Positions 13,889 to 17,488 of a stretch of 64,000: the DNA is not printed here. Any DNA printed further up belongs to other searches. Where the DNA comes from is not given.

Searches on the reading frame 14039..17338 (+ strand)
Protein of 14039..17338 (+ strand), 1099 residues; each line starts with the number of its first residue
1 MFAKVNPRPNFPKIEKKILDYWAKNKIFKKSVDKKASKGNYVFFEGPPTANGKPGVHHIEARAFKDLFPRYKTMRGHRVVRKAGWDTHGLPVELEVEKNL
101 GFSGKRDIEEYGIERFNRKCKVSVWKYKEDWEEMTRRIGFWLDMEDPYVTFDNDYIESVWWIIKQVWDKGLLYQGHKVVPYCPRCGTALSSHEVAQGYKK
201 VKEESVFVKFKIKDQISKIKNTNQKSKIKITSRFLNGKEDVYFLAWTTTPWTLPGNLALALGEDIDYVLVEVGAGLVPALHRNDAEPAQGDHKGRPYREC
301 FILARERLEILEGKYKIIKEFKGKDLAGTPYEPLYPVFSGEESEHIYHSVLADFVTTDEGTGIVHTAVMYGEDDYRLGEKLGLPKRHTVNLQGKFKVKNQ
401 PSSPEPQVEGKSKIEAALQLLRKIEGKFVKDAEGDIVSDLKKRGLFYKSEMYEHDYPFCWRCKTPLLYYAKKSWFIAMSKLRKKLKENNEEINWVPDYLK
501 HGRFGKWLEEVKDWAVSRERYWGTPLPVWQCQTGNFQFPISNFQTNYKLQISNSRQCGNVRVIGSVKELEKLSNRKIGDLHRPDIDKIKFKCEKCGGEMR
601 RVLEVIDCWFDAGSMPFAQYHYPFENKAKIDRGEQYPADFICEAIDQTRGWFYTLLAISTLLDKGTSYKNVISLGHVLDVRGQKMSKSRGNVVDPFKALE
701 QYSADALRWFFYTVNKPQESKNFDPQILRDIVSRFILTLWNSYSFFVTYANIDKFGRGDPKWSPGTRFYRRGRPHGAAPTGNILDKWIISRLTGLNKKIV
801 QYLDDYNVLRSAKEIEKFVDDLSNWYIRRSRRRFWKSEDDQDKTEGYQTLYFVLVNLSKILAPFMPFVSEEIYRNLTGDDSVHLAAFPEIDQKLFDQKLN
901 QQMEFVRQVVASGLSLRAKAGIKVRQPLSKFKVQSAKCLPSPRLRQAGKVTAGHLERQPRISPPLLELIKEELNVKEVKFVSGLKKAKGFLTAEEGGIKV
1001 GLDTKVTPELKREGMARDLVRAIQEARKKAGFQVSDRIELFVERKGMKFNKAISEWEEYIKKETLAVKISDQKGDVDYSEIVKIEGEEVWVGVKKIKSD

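Call 13: search_protein_families(library=pfam, proteins=[window:14039-17338:+], max_evalue=0.01)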
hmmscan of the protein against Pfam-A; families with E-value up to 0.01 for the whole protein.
window:14039-17338:+ (1099 aa): 6 families
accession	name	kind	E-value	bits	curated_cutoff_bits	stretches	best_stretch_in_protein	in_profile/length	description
PF00133.28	tRNA-synt_1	-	7.6e-118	394.3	22.7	1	18-713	2-404/414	tRNA synthetases class I (I, L, M and V)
PF08264.19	Anticodon_1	-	9.4e-35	120.1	25.1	1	785-930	1-146/148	Anticodon-binding domain of tRNA ligase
PF19302.4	DUF5915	-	2.3e-29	102.8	27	1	987-1095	89-194/195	Domain of unknown function (DUF5915)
PF09334.17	tRNA-synt_1g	-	7e-22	78.2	20.1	3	652-725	295-368/391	tRNA synthetases class I (M)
PF01921.24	tRNA-synt_1f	-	8.4e-06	25.4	27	1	677-735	275-332/360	tRNA synthetases class I (K)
PF01406.26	tRNA-synt_1e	-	8.1e-05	22.6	27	1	675-715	245-284/301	tRNA synthetases class I (C) catalytic domain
